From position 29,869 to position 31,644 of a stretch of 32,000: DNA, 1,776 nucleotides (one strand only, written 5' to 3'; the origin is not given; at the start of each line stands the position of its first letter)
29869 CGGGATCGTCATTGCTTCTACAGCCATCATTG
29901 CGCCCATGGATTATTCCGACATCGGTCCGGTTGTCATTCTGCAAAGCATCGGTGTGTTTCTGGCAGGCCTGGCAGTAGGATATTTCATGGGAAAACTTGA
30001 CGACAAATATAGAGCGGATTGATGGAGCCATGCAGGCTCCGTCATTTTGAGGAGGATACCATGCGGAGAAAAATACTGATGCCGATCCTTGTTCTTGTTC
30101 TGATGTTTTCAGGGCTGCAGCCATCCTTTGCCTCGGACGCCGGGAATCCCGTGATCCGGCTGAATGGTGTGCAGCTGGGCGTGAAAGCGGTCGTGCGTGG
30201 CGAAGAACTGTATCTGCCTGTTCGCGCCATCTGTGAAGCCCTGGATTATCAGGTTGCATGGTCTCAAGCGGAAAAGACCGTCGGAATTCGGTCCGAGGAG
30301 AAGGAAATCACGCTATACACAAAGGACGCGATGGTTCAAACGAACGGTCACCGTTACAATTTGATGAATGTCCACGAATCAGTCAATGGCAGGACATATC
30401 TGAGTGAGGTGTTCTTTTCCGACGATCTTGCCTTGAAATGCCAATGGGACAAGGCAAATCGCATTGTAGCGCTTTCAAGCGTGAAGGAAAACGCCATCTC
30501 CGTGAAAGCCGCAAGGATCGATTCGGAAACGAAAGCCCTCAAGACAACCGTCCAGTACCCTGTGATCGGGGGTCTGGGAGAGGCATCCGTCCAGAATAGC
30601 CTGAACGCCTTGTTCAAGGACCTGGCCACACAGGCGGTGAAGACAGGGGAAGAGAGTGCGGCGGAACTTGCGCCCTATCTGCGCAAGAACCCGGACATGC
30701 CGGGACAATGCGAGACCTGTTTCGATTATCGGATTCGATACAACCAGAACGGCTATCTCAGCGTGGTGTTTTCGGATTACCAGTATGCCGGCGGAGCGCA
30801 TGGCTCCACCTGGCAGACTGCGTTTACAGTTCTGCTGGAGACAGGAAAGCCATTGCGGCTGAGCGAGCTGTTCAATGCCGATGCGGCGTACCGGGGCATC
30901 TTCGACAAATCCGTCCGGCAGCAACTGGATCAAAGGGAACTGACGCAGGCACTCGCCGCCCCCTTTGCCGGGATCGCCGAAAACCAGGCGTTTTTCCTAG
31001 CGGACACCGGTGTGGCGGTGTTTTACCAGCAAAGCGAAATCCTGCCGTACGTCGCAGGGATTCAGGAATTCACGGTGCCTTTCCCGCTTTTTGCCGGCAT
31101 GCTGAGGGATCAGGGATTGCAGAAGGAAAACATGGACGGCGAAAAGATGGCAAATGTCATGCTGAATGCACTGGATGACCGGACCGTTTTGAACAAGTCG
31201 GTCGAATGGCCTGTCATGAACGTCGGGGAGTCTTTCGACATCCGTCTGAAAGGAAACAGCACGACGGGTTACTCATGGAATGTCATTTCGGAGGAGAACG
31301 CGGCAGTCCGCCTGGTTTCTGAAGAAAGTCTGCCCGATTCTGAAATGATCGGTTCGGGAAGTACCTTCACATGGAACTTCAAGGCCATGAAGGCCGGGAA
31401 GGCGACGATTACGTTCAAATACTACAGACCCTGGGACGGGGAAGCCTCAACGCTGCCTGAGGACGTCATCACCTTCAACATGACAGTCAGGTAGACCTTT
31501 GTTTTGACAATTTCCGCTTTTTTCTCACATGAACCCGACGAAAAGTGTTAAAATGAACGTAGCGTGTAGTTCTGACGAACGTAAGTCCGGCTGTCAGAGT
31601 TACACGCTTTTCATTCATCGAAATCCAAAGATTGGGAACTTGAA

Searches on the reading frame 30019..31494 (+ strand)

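Call 70: search_protein_families(library=pfam, proteins=[window:30019-31494:+], max_evalue=0.001)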
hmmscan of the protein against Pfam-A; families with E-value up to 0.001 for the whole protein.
window:30019-31494:+ (491 aa): 4 families
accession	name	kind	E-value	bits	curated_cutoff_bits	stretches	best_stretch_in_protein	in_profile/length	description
PF09394.16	Inhibitor_I42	-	3.5e-25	88.5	27.2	1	400-487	2-88/91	Chagasin family peptidase inhibitor I42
PF07833.16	Cu_amine_oxidN1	-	1.2e-19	70.7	24.2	1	49-151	3-107/108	Copper amine oxidase N-terminal domain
PF13739.11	PdaC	-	2.1e-19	70.9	29.1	1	168-264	2-95/95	Deacetylase PdaC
PF11738.13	DUF3298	-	7.1e-13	49.7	24.1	1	283-355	2-83/84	Protein of unknown function (DUF3298)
